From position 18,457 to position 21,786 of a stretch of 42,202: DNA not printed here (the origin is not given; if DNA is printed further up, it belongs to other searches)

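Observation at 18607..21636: CbbO/NorD-type VWA protein with an in-frame, apparently degenerate SAM-methyltransferase module at its N-terminus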

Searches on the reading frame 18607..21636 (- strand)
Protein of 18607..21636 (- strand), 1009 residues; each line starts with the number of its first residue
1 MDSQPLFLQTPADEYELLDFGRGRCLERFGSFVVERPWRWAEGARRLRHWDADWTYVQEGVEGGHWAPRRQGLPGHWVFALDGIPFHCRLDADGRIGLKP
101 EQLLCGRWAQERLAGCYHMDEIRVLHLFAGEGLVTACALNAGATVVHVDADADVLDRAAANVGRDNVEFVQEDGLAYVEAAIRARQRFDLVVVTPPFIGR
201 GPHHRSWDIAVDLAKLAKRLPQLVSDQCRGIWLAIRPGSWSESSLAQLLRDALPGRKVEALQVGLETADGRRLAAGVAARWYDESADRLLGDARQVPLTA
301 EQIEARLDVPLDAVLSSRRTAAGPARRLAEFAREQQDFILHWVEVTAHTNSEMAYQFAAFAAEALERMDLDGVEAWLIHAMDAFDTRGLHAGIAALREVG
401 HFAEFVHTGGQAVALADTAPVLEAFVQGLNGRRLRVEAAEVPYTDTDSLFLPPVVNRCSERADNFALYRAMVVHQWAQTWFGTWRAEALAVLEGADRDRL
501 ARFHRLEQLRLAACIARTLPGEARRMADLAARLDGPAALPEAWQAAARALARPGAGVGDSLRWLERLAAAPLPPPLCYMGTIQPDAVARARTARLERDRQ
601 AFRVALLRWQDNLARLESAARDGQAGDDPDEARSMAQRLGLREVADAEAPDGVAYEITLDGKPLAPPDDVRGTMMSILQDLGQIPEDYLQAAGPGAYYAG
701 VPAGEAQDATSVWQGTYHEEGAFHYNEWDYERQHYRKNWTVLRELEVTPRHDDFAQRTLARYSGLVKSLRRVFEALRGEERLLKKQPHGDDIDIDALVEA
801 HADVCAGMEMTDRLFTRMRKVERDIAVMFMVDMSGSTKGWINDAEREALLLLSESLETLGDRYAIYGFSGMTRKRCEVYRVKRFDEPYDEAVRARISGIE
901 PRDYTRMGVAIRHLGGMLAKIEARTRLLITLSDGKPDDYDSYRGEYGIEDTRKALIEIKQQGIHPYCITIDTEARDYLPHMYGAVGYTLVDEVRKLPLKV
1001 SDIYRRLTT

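Call 5: search_protein_families(library=pfam, proteins=[window:18607-21636:-], max_evalue=1)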
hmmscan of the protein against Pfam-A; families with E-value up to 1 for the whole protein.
window:18607-21636:- (1009 aa): 7 families
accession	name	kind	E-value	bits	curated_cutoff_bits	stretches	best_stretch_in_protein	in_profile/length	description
PF13519.12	VWA_2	-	2.8e-05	25.1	27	1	827-934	1-106/107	von Willebrand factor type A domain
PF13649.12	Methyltransf_25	-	0.00015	22.8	27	1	124-193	1-70/97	Methyltransferase domain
PF03602.21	Cons_hypoth95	-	0.0002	21.5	24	1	119-197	40-123/182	Conserved hypothetical protein 95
PF05175.20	MTS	-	0.002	18.2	23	1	123-213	34-122/170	Methyltransferase small domain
PF08241.18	Methyltransf_11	-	0.0043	18.1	21.2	1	129-192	5-65/95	Methyltransferase domain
PF08242.18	Methyltransf_12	-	0.056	14.6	30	1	129-193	5-71/98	Methyltransferase domain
PF04378.19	RsmJ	-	0.1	12.3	27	1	118-198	55-136/245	Ribosomal RNA large subunit methyltransferase D, RlmJ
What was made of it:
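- On CbbO/NorD-type VWA adaptor of CbbQ/NorQ MoxR ATPases (broad family): Pfam VWA_2 scores only 25.1 bits against a cutoff of 27 (call 5).
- All Pfam methyltransferase models score below their thresholds (call 5).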

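Call 6: search_protein_families(library=ncbifam, proteins=[window:18607-21636:-], max_evalue=1)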
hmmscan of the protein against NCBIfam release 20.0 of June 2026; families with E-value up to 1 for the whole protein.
window:18607-21636:- (1009 aa): 15 families
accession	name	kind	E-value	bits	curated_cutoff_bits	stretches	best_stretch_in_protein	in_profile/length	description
NF053718.1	23SC1962Mtase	equivalog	2e-05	23.5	575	1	120-200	211-293/383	23S rRNA (cytosine(1962)-C(5))-methyltransferase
NF043040.1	corrin_prot_MT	hypoth_equivalog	5.2e-05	22.8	180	1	110-194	31-117/216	corrinoid protein-associated methyltransferase CpaM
TIGR03534.1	RF_mod_PrmC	equivalog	0.00025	20.6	199.1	1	119-200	87-169/253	peptide chain release factor N(5)-glutamine methyltransferase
NF011707.0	PRK15128.1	equivalog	0.0008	18.3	712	1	110-196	210-302/396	23S rRNA (cytosine(1962)-C(5))-methyltransferase RlmI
NF009639.0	PRK13168.1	equivalog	0.00086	18.3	458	1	123-197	303-380/446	23S rRNA (uracil(1939)-C(5))-methyltransferase RlmD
TIGR03533.1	L3_gln_methyl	equivalog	0.0073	15.7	229.7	1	120-199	121-201/284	50S ribosomal protein L3 N(5)-glutamine methyltransferase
TIGR00479.1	rumA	equivalog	0.0089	14.9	183.55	1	123-199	296-375/432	23S rRNA (uracil(1939)-C(5))-methyltransferase RlmD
NF002909.0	PRK03522.2-1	equivalog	0.011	14.9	553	1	123-207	235-319/374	23S rRNA (uracil(747)-C(5))-methyltransferase RlmC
NF011529.0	PRK14968.1-3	equivalog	0.023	14.1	162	1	121-200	35-111/198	putative methyltransferase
TIGR00537.1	hemK_rel_arch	hypoth_equivalog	0.026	14.2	87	1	121-201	20-96/179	HemK2/MTQ2 family protein methyltransferase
TIGR01983.1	UbiG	equivalog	0.032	13.5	102.95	1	118-193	47-122/228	bifunctional 2-polyprenyl-6-hydroxyphenol methylase/3-demethylubiquinol 3-O-methyltransferase UbiG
TIGR00095.1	TIGR00095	equivalog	0.05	13.3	117.5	1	119-197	51-134/194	16S rRNA (guanine(966)-N(2))-methyltransferase RsmD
NF011530.0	PRK14968.1-4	equivalog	0.13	11.5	243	1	120-199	39-111/202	putative methyltransferase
NF001786.0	PRK00517.2-4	equivalog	0.17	10.9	327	1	117-192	140-211/277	50S ribosomal protein L11 methyltransferase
NF000499.2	Erm23S_rRNA_broad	equivalog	0.21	11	212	1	121-177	24-81/244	23S ribosomal RNA methyltransferase Erm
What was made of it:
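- On Class I SAM-dependent methyltransferase, 2IGT/RlmI-like (PF10672): All NCBIfam methyltransferase hits are far below their cutoffs (calls 5, 6).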

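Call 7: find_homologous_proteins(query=window:18607-21636:-)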
Query window:18607-21636:- (1009 aa): 191 proteins with E <= 0.001 among 8000 candidates; the best 120 are listed.
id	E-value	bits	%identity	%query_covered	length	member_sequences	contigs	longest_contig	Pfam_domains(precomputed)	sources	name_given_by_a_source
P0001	0.0e+0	2306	100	100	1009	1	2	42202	-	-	-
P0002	0.0e+0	1311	60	100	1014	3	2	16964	-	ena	-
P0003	0.0e+0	1311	59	100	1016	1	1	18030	-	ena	-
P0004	0.0e+0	1301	59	100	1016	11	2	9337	-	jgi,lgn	jgi:nitric oxide reductase NorD protein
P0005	0.0e+0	1292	59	100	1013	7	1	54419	-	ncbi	-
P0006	0.0e+0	1288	58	100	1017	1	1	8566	-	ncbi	-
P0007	0.0e+0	1285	59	100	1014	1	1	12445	-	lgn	-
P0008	0.0e+0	1278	58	100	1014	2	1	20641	-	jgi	jgi:nitric oxide reductase NorD protein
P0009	0.0e+0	1278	59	99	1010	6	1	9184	-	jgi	jgi:nitric oxide reductase NorD protein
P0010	0.0e+0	1276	58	100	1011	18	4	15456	PF13649.13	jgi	jgi:nitric oxide reductase NorD protein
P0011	0.0e+0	1273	58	99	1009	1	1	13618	PF13649.13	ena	-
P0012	0.0e+0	1273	58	99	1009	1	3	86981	PF13649.13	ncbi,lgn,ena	-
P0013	0.0e+0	1273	58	99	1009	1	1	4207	PF13649.13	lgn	-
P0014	0.0e+0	1272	59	100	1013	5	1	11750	-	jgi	-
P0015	0.0e+0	1272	58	99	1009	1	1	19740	PF13649.13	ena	-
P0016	0.0e+0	1271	58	99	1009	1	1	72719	PF13649.13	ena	-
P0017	0.0e+0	1271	58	99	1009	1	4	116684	PF13649.13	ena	-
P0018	0.0e+0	1271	60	99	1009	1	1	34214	PF13649.13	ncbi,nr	ncbi:MAG: nitric oxide reductase activation protein [Gammaproteobacteria bacterium]|nr:MAG: nitric o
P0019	0.0e+0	1271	58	99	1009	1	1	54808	PF13649.13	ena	-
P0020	0.0e+0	1270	58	100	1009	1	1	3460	PF13649.13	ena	-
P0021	0.0e+0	1270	58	99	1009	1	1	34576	PF13649.13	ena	-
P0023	0.0e+0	1268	58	100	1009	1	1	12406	PF13649.13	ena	-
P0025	0.0e+0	1266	58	99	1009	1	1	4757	PF13649.13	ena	-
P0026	0.0e+0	1266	58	99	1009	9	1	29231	PF13649.13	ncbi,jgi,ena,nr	ncbi:MAG: methyltransferase domain-containing protein [Gammaproteobacteria bacterium]|nr:methyltrans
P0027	0.0e+0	1265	58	99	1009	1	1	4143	PF13649.13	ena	-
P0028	0.0e+0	1265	58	99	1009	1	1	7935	PF13649.13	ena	-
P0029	0.0e+0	1265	58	100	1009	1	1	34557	PF13649.13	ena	-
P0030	0.0e+0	1265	58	100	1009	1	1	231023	PF13649.13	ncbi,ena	-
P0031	0.0e+0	1265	57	100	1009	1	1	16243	PF13649.13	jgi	-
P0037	0.0e+0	1261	58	99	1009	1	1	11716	PF13649.13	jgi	-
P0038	0.0e+0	1261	58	99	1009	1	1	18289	PF13649.13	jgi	-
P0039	0.0e+0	1260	58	99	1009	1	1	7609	PF13649.13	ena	-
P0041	0.0e+0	1255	59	100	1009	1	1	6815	-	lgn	-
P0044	0.0e+0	1251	58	100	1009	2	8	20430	-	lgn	-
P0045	0.0e+0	1251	57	99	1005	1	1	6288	-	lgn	-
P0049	0.0e+0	1248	59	100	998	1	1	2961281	PF13519.13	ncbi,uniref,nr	ncbi:hypothetical protein QVG61_01640 [Thiohalobacter sp. IOR34]|uniref:nitric oxide reductase activ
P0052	0.0e+0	1247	57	99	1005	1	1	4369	-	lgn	-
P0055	0.0e+0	1244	59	100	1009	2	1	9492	-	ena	-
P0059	0.0e+0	1243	58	100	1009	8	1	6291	PF13649.13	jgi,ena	jgi:nitric oxide reductase NorD protein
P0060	0.0e+0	1243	58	100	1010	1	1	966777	-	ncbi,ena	-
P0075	0.0e+0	1235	57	100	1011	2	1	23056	-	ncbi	ncbi:hypothetical protein [Thiogranum longum]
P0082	0.0e+0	1233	58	100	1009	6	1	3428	-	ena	-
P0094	0.0e+0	1226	57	100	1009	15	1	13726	PF13649.13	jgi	jgi:nitric oxide reductase NorD protein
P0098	0.0e+0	1223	56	100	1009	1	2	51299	PF13649.13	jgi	-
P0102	0.0e+0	1221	57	100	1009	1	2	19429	PF13649.13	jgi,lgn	-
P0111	0.0e+0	1217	57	100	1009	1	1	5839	-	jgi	jgi:nitric oxide reductase NorD protein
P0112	0.0e+0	1216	57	100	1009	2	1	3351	-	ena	-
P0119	0.0e+0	1212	56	100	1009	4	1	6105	PF13649.13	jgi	jgi:nitric oxide reductase NorD protein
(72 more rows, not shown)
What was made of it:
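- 18607..21636 (-): Whole 1009-aa ORF: methyltransferase-like domain, linker, and CbbO/NorD-type VWA adaptor. At least 120 full-length homologue clusters at 56-60% identity and 99-100% coverage (call 7).
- At least 120 clusters of about 1005-1020 aa with 99-100% coverage (call 7).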

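Call 15: find_encoding_contigs(protein=P0049, flank=10000, max_places=2)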
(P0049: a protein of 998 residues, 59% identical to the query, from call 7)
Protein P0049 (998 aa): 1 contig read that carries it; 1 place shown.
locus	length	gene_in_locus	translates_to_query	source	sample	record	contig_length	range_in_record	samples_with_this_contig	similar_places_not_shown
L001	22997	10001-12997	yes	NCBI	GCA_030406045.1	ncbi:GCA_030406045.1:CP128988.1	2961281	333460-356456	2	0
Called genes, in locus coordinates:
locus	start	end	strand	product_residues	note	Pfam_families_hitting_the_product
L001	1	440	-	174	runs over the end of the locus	PF10634:Iron_transport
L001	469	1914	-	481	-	PF12801:Fer4_5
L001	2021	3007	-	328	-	PF01636:APH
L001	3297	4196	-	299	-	PF02754:CCG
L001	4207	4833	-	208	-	PF13534:Fer4_17, PF12838:Fer4_7 (faint), PF13187:Fer4_9, PF13183:Fer4_8, PF13237:Fer4_10 (weak)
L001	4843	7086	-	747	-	PF00890:FAD_binding_2 (weak), PF01266:DAO (weak), PF07992:Pyr_redox_2, PF12831:FAD_oxidored, PF13450:NAD_binding_8 (weak), PF13237:Fer4_10 (weak), PF13187:Fer4_9, PF02662:FlpD, +7 more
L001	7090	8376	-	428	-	PF00890:FAD_binding_2, PF01134:GIDA (faint), PF01266:DAO (weak), PF03486:HI0933_like (faint), PF07992:Pyr_redox_2 (weak), PF12831:FAD_oxidored, PF13450:NAD_binding_8, PF13738:Pyr_redox_3 (faint)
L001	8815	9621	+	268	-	PF07728:AAA_5, PF08406:CbbQ_C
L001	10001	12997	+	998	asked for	PF13519:VWA_2 (weak)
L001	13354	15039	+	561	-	PF04055:Radical_SAM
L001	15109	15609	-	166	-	PF00011:HSP20, PF17886:ArsA_HSP20 (faint)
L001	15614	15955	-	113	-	PF12728:HTH_17 (weak), PF13411:MerR_1 (weak), PF13591:MerR_2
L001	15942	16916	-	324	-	PF00226:DnaJ, PF01556:DnaJ_C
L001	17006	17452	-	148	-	PF00011:HSP20, PF17886:ArsA_HSP20 (weak)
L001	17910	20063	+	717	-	PF00317:Ribonuc_red_lgN, PF02867:Ribonuc_red_lgC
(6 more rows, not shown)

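Call 16: find_encoding_contigs(protein=P0060, flank=10000, max_places=2)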
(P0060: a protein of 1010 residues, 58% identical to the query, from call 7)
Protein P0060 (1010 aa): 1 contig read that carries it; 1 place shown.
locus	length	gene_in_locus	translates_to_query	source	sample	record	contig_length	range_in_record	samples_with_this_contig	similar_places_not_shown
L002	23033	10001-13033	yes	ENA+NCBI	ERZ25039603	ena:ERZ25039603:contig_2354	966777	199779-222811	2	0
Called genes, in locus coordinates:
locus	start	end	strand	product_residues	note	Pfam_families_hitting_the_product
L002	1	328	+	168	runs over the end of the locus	-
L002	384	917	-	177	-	PF07992:Pyr_redox_2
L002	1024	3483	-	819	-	PF02743:dCache_1, PF00672:HAMP, PF00990:GGDEF, PF00563:EAL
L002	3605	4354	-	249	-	PF00578:AhpC-TSA, PF08534:Redoxin, PF00462:Glutaredoxin, PF13417:GST_N_3 (weak), PF13409:GST_N_2 (weak)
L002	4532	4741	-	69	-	-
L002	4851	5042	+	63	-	-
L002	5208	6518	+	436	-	PF02417:Chromate_transp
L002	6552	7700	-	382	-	PF04389:Peptidase_M28 (weak), PF01546:Peptidase_M20, PF07687:M20_dimer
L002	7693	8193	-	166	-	PF00583:Acetyltransf_1, PF13673:Acetyltransf_10 (weak), PF13508:Acetyltransf_7, PF08445:FR47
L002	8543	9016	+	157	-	PF00754:F5_F8_type_C (weak)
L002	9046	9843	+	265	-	PF08379:Bact_transglu_N (faint), PF01841:Transglut_core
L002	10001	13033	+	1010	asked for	-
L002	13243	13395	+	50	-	-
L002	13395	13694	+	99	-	PF00581:Rhodanese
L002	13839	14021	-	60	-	PF03597:FixS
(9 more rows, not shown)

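Call 17: find_encoding_contigs(protein=P0005, flank=10000, max_places=2)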
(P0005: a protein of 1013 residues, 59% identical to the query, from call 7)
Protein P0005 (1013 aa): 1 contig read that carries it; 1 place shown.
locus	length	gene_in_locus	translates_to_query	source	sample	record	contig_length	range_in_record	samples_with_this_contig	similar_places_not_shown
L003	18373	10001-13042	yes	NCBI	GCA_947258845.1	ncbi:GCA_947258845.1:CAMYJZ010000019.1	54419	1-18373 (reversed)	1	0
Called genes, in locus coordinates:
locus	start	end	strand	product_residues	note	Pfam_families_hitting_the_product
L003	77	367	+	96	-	-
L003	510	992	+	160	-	-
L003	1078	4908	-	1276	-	PF00754:F5_F8_type_C, PF22633:F5_F8_type_C_2, PF03640:Lipoprotein_15, PF06537:DHOR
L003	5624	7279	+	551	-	PF03935:SKN1_KRE6_Sbg1, PF00722:Glyco_hydro_16, PF26113:GH16_XgeA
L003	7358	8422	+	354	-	PF00332:Glyco_hydro_17 (weak)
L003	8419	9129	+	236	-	PF00106:adh_short, PF08659:KR, PF13561:adh_short_C2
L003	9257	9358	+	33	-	-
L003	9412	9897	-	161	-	-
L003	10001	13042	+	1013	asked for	-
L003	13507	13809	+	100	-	PF00581:Rhodanese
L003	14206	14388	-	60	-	PF03597:FixS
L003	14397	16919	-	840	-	PF12156:ATPase-cat_bd, PF00403:HMA, PF00122:E1-E2_ATPase, PF00702:Hydrolase, PF08282:Hydrolase_3 (faint)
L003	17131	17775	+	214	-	PF13505:OMP_b-brl, PF03922:OmpW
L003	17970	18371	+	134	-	?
